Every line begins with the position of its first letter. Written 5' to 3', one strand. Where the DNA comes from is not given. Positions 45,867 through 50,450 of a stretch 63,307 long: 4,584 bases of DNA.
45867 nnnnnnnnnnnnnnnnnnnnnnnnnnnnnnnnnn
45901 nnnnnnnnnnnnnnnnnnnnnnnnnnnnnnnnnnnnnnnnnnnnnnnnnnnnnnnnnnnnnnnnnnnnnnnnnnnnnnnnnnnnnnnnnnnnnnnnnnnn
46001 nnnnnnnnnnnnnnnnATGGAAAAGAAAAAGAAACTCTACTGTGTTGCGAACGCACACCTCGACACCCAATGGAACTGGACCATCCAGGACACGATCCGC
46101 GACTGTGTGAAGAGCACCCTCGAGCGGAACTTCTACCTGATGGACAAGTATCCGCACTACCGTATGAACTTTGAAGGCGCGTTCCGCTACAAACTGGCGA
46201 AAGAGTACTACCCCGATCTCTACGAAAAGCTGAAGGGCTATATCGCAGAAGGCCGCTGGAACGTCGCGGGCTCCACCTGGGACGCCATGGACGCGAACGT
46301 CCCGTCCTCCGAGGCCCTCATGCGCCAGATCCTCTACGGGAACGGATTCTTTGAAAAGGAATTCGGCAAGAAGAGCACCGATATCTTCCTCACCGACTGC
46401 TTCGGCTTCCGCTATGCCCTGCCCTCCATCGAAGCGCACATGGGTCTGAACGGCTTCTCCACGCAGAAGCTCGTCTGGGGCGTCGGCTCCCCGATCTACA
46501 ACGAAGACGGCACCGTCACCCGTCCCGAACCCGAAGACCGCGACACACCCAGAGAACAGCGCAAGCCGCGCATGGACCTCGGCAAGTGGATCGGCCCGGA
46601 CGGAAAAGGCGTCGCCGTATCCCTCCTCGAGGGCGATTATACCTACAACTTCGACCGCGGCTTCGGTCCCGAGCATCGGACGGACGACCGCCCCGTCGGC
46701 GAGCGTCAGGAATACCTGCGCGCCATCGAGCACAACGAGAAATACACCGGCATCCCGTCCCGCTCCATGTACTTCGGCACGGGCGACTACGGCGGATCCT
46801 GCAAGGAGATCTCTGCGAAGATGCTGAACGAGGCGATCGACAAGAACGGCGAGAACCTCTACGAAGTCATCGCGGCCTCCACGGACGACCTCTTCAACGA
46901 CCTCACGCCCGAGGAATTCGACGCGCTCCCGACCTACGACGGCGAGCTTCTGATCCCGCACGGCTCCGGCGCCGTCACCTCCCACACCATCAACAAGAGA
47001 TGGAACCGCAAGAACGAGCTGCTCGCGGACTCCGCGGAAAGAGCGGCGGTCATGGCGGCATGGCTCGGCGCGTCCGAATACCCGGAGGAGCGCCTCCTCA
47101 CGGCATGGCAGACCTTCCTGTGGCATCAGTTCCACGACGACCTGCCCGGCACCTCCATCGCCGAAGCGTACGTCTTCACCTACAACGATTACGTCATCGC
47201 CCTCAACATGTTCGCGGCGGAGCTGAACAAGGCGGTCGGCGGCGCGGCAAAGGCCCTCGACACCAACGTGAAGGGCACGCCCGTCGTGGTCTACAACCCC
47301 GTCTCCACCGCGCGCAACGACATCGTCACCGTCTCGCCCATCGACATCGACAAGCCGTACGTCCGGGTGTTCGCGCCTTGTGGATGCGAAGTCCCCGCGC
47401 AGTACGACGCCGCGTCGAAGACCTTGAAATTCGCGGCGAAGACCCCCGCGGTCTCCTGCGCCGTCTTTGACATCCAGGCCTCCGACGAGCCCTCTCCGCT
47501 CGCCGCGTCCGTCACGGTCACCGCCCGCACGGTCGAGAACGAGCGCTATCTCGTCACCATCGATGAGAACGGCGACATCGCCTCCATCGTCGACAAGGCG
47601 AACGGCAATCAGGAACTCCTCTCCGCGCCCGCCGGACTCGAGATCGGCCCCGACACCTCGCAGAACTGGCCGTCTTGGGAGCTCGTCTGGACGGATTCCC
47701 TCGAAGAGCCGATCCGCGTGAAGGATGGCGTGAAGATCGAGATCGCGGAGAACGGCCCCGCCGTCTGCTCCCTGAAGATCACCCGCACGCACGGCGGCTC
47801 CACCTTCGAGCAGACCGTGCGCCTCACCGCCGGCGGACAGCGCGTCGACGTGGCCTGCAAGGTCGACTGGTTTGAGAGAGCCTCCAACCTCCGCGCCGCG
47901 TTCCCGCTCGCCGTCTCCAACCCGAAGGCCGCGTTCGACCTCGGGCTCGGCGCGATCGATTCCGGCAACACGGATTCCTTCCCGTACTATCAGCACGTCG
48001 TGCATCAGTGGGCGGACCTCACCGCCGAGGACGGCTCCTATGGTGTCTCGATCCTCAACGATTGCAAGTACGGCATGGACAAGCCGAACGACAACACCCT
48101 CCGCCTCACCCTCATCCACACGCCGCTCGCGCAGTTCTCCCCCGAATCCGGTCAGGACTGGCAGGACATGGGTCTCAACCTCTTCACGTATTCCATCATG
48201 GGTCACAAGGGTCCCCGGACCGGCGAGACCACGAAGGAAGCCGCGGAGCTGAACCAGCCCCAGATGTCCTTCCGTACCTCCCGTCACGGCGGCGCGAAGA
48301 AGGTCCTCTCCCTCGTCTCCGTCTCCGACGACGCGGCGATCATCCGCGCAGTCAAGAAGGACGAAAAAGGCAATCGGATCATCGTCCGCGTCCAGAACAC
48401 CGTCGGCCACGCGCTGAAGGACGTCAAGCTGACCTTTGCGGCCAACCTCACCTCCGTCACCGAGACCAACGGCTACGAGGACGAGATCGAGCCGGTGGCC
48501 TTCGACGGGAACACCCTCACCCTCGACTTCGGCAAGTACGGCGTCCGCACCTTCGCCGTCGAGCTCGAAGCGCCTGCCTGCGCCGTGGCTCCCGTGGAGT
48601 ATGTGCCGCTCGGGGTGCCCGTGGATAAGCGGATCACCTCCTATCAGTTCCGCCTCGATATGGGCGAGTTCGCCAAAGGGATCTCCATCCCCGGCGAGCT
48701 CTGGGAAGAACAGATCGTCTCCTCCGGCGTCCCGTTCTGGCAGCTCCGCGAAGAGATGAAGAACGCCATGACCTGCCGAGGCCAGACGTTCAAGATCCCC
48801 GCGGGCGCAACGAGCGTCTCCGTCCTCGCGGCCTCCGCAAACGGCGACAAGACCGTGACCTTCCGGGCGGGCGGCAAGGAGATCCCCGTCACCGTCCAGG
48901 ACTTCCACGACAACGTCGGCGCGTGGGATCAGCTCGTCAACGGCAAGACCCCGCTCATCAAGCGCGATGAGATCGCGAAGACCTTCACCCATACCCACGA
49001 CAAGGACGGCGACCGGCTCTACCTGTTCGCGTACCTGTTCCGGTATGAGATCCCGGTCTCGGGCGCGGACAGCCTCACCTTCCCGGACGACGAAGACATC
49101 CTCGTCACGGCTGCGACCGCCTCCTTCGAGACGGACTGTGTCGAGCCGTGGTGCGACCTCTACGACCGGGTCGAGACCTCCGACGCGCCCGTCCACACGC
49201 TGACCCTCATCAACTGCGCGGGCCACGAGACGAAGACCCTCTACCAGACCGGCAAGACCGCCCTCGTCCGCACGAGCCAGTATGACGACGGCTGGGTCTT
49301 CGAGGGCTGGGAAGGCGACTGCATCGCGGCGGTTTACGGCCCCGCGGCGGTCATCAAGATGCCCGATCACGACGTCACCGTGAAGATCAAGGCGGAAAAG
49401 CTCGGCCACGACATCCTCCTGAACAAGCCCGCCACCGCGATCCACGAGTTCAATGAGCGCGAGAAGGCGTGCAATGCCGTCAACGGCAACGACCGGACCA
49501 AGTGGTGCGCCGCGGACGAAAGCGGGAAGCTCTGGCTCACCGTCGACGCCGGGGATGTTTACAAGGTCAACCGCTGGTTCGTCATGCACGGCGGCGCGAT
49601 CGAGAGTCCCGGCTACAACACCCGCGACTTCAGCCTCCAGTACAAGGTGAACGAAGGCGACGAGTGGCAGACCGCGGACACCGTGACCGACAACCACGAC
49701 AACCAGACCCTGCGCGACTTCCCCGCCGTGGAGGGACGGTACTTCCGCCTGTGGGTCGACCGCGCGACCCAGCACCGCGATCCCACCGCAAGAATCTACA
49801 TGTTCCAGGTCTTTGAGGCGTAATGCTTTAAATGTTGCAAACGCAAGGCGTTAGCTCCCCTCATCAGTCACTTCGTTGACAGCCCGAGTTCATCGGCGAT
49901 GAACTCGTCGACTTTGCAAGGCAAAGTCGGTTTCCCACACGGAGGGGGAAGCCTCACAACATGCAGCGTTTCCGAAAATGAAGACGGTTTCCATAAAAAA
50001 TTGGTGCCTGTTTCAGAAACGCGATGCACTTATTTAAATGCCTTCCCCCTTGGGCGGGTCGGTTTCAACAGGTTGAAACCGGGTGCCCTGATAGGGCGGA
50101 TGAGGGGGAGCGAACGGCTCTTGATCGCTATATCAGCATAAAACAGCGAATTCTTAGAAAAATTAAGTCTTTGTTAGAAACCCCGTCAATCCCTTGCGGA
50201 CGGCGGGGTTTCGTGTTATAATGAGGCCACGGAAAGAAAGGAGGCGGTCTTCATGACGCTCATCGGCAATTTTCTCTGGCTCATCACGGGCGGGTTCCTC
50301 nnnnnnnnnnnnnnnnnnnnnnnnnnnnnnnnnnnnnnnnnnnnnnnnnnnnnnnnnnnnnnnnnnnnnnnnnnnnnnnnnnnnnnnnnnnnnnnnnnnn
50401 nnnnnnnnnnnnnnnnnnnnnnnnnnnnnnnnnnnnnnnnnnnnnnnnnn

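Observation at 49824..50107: Ornate ~285-nt structured element directly after the GH38 stop codon (copy B): candidate novel ncRNA or non-autonomous mobile element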

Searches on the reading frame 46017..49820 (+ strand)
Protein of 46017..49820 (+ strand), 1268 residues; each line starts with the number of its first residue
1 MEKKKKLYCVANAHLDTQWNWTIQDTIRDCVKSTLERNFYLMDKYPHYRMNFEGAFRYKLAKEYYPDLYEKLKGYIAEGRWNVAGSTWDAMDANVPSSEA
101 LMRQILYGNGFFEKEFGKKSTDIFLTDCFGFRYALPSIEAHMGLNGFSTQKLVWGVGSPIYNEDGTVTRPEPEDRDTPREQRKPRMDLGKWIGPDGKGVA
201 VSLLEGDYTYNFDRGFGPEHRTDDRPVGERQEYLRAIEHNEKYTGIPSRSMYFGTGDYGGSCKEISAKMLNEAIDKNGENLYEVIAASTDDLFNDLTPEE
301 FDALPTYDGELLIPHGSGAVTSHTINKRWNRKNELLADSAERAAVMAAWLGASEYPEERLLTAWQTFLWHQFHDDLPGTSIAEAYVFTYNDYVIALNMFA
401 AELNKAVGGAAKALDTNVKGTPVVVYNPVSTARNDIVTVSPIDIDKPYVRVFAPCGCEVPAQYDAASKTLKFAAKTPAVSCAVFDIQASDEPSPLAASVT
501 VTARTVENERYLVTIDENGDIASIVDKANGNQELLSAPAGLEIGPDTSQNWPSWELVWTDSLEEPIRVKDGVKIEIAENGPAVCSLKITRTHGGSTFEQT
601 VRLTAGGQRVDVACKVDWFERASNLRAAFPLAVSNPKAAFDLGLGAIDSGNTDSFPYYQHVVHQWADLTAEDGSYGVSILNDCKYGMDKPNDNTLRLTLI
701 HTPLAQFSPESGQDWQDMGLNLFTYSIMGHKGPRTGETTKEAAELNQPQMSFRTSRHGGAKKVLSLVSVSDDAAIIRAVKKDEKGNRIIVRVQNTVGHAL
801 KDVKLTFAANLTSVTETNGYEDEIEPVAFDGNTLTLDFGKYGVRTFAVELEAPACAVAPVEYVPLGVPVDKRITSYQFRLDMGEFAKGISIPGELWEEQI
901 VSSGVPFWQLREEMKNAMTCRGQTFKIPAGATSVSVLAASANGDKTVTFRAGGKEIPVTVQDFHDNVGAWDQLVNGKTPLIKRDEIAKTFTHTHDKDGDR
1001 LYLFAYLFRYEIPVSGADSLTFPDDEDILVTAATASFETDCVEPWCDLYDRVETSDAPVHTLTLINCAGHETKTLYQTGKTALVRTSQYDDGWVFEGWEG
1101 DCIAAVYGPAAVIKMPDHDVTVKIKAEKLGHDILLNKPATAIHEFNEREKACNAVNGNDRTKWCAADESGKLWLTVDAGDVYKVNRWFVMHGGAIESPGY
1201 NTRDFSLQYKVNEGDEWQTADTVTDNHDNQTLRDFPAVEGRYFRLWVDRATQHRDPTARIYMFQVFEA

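Call 16: search_protein_families(library=pfam, proteins=[window:46017-49820:+])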
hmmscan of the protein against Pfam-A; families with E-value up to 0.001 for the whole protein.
window:46017-49820:+ (1268 aa): 6 families
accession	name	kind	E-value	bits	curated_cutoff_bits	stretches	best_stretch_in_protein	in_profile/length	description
PF01074.27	Glyco_hydro_38N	-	9.6e-39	133.8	25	1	7-307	2-269/270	Glycosyl hydrolases family 38 N-terminal domain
PF07748.19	Glyco_hydro_38C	-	5e-33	115.5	25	1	506-704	1-201/206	Glycosyl hydrolases family 38 C-terminal domain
PF00754.31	F5_F8_type_C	-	2.9e-15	57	28.2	1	1139-1254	2-119/127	F5/8 type C domain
PF22633.2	F5_F8_type_C_2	-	5e-15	56.3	27.8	1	1153-1245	1-91/91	NedA-like, galactose-binding domain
PF09261.16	Alpha-mann_mid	-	1.7e-13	50.9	31.1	1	318-413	5-95/96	Alpha mannosidase middle domain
PF17677.7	Glyco_hydro38C2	-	2.9e-09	37.3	22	1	775-846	3-72/72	Glycosyl hydrolases family 38 C-terminal beta sandwich domain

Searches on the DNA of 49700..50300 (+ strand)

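Call 5: search_rna_families(source=window, start=49700, end=50300, threshold=evalue, max_evalue=10, show_alignments=3)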
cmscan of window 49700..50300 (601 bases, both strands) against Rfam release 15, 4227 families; matches with E-value up to 10: 4.
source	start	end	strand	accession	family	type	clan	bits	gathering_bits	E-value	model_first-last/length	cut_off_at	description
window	50109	50220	+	RF01772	rnk_pseudo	Cis-reg; leader;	-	20.3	55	0.58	1-108/108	no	Pseudomonas rnk leader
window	49927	50013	-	RF00404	SNORA46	Gene; snRNA; snoRNA; HACA-box;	-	15.6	80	4.5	1-135/135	no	Small nucleolar RNA SNORA46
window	49712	49771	-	RF02975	DUF3800-XI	Gene; sRNA;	-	15.1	37.8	0.8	1-48/48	no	DUF3800-XI RNA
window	50175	50250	-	RF02450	ncr1175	Gene; sRNA;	-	15.1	60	5.2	1-110/110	no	Bacillus sRNA ncr1175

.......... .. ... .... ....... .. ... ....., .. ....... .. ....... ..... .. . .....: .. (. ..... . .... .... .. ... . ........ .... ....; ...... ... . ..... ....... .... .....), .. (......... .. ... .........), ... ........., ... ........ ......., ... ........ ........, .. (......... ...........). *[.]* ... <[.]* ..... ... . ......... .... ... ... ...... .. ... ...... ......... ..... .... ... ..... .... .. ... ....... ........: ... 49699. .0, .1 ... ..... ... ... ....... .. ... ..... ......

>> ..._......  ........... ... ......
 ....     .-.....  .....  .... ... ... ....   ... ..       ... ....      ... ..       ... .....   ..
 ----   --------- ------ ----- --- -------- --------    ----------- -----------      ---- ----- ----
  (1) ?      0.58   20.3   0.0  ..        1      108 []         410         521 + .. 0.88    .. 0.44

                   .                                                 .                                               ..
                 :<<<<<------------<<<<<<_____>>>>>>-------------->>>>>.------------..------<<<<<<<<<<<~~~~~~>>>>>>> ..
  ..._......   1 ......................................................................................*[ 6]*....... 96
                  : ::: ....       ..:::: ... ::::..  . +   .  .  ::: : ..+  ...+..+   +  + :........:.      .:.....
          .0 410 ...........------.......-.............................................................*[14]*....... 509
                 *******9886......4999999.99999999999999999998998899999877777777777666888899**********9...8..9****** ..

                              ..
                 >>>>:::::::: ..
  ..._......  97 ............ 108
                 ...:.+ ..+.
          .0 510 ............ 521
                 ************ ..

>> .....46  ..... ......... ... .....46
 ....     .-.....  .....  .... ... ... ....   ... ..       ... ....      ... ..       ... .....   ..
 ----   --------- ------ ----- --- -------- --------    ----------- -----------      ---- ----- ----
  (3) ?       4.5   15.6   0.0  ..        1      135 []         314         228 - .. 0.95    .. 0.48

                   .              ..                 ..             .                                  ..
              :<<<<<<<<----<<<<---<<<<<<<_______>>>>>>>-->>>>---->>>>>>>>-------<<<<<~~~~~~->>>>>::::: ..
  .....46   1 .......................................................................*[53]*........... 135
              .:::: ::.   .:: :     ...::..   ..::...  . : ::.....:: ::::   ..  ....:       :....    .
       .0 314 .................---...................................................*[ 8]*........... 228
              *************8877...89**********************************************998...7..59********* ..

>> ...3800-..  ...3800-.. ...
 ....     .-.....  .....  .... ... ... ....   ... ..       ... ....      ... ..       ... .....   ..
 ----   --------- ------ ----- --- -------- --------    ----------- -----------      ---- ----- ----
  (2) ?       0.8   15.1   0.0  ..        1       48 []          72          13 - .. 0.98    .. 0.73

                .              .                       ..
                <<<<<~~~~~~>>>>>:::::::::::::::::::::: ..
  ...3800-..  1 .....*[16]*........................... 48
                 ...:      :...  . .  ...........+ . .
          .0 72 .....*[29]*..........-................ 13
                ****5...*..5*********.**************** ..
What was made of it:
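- On Any Rfam 15 RNA family (riboswitch, ribozyme, HEARO/IS605 RNAs, sRNAs): At E<10, only chance-level hits of 20 bits or less (call 5).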

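Call 53: search_dna_similar(query=window:49824-50165:+, collection=plasmids, mode=distant, max_evalue=0.001, max_rows=25)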
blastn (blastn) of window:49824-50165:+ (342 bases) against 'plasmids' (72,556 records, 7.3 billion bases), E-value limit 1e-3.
No match.
